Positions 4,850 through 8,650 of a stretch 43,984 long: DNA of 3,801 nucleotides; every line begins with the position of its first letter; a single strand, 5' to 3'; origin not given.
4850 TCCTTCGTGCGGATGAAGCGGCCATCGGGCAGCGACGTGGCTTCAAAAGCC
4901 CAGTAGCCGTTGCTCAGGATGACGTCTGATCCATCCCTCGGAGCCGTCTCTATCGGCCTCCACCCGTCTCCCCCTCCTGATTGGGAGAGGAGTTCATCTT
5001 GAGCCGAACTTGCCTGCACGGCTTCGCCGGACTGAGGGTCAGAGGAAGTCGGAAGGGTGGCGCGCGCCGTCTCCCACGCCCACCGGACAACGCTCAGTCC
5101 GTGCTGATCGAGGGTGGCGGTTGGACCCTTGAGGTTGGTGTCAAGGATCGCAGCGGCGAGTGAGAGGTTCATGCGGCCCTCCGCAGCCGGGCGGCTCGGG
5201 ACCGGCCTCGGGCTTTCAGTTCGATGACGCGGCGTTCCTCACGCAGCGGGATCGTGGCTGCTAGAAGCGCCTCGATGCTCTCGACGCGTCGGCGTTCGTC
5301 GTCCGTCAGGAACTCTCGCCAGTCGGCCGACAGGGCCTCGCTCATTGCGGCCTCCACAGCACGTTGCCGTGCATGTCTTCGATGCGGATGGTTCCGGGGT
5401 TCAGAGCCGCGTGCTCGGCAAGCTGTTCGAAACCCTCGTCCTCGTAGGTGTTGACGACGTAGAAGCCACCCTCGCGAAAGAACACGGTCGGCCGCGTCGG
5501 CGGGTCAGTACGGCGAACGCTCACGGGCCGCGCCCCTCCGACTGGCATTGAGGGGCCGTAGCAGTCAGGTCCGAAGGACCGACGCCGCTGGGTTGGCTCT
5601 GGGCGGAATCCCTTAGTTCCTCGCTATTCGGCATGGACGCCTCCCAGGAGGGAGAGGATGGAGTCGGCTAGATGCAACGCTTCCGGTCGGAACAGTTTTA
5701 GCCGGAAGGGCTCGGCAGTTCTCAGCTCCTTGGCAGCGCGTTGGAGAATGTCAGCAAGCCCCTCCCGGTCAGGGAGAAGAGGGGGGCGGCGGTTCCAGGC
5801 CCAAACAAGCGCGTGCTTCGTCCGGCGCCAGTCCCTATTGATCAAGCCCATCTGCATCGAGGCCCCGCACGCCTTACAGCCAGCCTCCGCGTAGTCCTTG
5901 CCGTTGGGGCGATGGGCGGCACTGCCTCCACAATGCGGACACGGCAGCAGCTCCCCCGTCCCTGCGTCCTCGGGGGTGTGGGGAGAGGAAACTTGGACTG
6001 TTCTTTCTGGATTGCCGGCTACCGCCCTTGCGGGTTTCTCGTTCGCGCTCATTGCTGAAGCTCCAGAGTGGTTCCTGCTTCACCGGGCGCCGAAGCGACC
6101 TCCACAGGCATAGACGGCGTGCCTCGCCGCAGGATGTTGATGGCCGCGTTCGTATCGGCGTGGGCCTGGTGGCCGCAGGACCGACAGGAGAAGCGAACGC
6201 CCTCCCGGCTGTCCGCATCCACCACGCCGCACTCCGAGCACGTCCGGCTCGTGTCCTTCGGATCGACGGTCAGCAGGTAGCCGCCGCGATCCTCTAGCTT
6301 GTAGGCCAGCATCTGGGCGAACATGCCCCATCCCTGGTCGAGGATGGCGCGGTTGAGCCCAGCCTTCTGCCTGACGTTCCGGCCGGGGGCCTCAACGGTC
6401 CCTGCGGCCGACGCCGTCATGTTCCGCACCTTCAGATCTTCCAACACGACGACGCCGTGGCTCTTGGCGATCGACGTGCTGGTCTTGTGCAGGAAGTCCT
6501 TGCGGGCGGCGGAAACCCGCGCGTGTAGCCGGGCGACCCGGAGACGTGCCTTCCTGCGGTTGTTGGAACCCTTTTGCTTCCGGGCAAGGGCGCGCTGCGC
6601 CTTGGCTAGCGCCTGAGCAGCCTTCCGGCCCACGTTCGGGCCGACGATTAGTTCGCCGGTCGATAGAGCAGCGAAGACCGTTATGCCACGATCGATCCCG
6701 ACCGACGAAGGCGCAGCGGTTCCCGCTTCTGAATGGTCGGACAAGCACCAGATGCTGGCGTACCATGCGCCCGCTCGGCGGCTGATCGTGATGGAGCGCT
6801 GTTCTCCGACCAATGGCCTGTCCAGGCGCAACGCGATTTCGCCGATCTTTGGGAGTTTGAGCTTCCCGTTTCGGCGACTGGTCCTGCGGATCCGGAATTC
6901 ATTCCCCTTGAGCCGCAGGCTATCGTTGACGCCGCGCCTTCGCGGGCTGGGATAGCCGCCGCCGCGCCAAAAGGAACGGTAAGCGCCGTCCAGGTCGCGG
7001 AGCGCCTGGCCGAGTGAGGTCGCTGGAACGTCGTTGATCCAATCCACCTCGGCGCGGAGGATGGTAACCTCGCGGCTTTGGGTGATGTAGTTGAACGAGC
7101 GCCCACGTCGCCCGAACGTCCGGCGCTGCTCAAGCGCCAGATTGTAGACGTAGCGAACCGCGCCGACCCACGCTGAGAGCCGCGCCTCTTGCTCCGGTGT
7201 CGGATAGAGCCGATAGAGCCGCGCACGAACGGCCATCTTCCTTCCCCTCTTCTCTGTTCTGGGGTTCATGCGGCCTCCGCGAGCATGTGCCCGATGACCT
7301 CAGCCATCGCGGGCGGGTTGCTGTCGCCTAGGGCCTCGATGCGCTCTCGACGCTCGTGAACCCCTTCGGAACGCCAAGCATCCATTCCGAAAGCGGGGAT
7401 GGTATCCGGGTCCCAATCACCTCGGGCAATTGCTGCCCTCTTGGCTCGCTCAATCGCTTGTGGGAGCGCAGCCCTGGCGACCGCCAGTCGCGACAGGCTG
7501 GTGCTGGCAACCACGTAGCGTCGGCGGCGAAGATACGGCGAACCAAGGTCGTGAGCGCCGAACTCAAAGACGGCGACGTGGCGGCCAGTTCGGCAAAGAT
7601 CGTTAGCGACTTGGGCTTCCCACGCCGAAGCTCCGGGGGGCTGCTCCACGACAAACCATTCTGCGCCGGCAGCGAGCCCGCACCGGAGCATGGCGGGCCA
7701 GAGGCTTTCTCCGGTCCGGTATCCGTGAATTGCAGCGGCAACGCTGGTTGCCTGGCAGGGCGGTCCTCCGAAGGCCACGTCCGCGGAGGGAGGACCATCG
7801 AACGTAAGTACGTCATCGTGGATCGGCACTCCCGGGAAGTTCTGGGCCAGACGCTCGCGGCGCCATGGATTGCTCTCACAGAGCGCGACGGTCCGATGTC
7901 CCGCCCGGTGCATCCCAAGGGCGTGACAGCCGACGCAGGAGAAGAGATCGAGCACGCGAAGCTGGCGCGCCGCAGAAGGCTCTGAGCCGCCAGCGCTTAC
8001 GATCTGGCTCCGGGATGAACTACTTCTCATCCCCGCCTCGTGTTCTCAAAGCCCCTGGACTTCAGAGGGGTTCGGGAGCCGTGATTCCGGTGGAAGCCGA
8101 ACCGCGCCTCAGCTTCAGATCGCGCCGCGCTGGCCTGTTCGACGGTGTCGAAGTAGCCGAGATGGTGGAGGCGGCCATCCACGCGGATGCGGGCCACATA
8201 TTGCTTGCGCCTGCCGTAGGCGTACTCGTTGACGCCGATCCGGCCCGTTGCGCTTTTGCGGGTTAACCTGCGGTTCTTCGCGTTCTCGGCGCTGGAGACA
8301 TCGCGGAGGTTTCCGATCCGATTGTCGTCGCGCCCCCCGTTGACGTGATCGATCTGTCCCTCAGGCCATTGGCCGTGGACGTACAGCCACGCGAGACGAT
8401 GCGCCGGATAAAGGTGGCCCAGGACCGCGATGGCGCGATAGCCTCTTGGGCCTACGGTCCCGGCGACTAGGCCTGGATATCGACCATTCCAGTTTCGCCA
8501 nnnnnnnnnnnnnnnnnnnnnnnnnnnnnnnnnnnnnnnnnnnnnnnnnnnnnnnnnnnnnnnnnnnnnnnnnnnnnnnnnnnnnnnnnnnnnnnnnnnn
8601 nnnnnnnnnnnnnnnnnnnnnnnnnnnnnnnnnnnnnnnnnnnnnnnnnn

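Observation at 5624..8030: Intact TnpB with no tnpA and no free space for transposon ends, locked between a C5-methyltransferase gene and a Lar-like gene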

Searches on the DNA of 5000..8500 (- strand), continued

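Call 66: search_with_rna_model(model_id=R1, sources=[window, L166, L248, L249, L250, L370, L371, L081, L082, L168, L169, L170, L171, L172, L173, L174, L175, L176, L177, L178, L179], max_evalue=0.00001, make_alignment=true)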
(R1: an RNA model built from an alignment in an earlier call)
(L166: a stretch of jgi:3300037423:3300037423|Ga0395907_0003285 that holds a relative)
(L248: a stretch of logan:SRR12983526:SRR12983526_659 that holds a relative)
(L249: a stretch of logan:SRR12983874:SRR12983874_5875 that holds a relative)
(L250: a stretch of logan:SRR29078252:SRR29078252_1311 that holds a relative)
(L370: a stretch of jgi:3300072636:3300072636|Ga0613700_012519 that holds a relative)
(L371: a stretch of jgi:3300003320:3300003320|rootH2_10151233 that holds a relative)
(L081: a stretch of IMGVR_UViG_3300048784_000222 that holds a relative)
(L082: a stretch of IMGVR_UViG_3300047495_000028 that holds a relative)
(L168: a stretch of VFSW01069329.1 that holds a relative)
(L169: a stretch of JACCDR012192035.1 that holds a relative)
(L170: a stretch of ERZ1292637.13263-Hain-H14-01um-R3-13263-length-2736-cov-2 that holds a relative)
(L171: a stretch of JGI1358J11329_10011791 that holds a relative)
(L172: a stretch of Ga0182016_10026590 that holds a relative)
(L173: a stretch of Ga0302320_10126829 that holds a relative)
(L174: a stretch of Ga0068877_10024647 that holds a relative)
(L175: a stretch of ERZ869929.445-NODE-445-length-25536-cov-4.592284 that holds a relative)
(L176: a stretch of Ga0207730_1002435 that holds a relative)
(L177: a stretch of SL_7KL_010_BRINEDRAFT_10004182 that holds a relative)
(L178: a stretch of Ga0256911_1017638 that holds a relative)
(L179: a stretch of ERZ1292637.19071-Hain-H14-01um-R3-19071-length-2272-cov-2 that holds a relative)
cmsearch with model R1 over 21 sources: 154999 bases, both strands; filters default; matches with E-value up to 0.00001: 21.
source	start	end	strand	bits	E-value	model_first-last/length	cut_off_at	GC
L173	1754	1901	+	156.5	2.3e-37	1-147/147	no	0.61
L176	1658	1808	+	152.5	2.4e-36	1-147/147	no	0.61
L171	2126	2275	+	148.2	2.8e-35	1-147/147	no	0.67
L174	3811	3963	+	147.6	3.9e-35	1-147/147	no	0.65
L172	3286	3435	+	144.6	2.2e-34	1-147/147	no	0.65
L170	2520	2672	+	143.1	5.2e-34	1-147/147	no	0.59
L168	3540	3676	+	124.6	2.3e-29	1-147/147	no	0.71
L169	1807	1952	+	123.4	4.5e-29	1-147/147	no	0.71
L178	1966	2103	+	111.8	3.7e-26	1-147/147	no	0.59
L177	1753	1892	+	110.7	7.2e-26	1-147/147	no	0.59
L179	960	1114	+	93.9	1.2e-21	1-147/147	no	0.64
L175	4106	4256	+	77.6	1.4e-17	1-147/147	no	0.54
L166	7088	7211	+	59.8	4.1e-13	1-147/147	no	0.65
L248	4198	4316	+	57.1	2e-12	1-147/147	no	0.68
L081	1736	1872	+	53.3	1.7e-11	1-147/147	no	0.6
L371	2643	2789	+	53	2.1e-11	1-147/147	no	0.63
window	6015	6146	-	52.9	2.2e-11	1-147/147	no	0.65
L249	5413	5510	+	51.3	5.5e-11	1-147/147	no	0.71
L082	7149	7285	+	50.8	7.3e-11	1-147/147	no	0.57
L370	3923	4045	+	46.9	7e-10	1-147/147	no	0.67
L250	4474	4601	+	39.1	6.3e-08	1-147/147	no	0.62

Alignment A7: 21 matches aligned to the model, 201 columns, each read 5' to 3' on its own strand. Consensus structure (alignment columns), stored with it:
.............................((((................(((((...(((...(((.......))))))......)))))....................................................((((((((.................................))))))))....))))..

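Call 75: search_with_rna_model(model_id=R1, sources=[L373, L374, L375], max_evalue=0.001, show_alignments=3)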
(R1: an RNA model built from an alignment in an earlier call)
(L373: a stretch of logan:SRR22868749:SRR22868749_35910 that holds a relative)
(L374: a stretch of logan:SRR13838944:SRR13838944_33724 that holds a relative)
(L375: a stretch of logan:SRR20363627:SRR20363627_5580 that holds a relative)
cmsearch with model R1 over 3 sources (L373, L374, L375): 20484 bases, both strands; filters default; matches with E-value up to 0.001: 3.
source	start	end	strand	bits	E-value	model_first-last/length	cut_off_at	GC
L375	5094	5233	+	70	1.5e-16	1-147/147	no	0.7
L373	2124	2246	+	57.6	1.9e-13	1-147/147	no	0.64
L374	4121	4216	+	41.1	2.6e-09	1-147/147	no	0.7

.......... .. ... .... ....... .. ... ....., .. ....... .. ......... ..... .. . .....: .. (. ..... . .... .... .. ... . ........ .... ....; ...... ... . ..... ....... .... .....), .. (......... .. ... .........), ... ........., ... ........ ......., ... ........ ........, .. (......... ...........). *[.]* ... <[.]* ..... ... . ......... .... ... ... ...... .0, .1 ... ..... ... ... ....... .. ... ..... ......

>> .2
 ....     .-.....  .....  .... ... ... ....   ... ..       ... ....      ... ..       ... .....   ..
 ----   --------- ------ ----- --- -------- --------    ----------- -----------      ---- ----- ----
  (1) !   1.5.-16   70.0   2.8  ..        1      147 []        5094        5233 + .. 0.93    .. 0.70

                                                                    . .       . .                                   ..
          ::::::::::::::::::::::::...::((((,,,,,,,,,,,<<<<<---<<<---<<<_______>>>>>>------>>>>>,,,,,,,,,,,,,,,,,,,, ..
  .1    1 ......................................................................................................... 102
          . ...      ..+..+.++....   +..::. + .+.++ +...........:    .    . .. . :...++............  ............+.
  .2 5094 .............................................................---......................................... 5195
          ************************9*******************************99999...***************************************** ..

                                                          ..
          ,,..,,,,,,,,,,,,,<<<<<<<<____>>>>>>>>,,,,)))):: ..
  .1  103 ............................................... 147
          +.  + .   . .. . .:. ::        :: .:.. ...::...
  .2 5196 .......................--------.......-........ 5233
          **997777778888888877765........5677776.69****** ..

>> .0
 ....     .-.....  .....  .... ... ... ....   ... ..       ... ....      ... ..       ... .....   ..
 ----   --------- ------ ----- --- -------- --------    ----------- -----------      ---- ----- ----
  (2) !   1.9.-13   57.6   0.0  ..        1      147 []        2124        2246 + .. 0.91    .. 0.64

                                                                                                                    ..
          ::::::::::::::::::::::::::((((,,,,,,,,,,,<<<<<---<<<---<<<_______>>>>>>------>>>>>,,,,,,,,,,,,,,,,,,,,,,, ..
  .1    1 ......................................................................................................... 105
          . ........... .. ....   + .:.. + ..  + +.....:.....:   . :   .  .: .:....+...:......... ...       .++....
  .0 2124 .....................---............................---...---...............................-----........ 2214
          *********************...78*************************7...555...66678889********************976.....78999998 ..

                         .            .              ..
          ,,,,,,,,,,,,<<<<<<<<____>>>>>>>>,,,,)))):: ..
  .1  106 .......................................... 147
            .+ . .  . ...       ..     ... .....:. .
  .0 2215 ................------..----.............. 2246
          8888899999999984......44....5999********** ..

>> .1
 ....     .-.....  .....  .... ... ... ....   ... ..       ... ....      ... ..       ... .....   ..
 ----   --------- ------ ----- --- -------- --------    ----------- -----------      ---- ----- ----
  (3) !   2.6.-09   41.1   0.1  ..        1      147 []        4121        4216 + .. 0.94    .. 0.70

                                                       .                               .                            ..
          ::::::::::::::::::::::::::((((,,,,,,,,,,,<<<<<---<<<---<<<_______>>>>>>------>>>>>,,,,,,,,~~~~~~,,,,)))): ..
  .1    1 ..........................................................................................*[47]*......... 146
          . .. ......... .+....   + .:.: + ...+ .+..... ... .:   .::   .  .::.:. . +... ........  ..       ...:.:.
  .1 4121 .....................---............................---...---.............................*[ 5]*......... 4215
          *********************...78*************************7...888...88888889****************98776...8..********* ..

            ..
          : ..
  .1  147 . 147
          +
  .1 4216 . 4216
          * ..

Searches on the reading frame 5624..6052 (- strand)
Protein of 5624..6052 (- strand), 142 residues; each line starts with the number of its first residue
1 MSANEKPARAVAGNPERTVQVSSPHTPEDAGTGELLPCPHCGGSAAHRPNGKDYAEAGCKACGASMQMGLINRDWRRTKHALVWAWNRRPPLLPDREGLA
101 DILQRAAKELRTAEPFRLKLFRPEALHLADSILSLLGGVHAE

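Call 4: search_protein_families(library=pfam, proteins=[window:5624-6052:-], max_evalue=0.01)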
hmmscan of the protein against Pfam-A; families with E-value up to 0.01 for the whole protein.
window:5624-6052:- (142 aa): 1 family
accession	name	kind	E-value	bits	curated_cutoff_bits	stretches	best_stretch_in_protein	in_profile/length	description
PF14354.12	Lar_restr_allev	-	2.4e-09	37.7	28.6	1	34-89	2-57/58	Restriction alleviation protein Lar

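Call 5: search_protein_families(library=ncbifam, proteins=[window:5624-6052:-], max_evalue=0.01)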
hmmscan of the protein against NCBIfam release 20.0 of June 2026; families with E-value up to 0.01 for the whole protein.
window:5624-6052:- (142 aa): 3 families
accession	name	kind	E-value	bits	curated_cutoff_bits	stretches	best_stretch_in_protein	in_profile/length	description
TIGR03655.1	anti_R_Lar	subfamily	2.2e-09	37.5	39.6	1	35-89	1-54/55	Lar family restriction alleviation protein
NF041070.1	carrier_LysW_Arch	domain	0.00096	19.2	75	0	26-43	14-31/57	alpha-aminoadipate/glutamate carrier protein LysW/ArgW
NF047912.1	ECs_2282_CxxC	subfamily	0.0062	16.4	37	1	36-68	3-39/60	ECs_2282 family putative zinc-binding protein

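Call 11: find_related_loci(query=window:5624-6052:-, collection=viral_contigs, flank=6000)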
Query window:5624-6052:- (142 aa) in viral_contigs; peptide patterns used: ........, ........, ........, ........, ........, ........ (x = any residue, [..] = any of these).
14 stretches matched a pattern; 1 encode a relative of the query (tblastn E <= 1e-3); 1 distinct loci.
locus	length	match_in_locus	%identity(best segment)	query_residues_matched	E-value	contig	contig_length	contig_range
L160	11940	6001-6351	77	21-142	2e-59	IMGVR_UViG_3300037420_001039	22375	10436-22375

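Call 35: find_homologous_proteins(query=window:5624-6052:-, max_evalue=0.00001)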
Query window:5624-6052:-: 20 candidates shared short words with the query, none scored E <= 0.00001.

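Call 63: search_protein_families(library=pfam, proteins=[L160:5431-6354:+, L160:4513-5241:+, L160:3396-4400:+], max_evalue=0.001)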
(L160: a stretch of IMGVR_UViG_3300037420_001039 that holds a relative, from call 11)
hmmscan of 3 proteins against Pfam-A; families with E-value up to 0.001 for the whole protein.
L160:5431-6354:+ (307 aa): 1 family
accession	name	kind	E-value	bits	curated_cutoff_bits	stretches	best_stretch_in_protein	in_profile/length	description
PF14354.12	Lar_restr_allev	-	4.8e-09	36.8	28.6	1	204-259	2-57/58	Restriction alleviation protein Lar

L160:4513-5241:+ (242 aa): 0 families

L160:3396-4400:+ (334 aa): 1 family
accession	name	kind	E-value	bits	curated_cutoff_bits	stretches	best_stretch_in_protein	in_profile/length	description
PF00145.23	DNA_methylase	-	5.6e-10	39.6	22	1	78-174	66-168/324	C-5 cytosine-specific DNA methylase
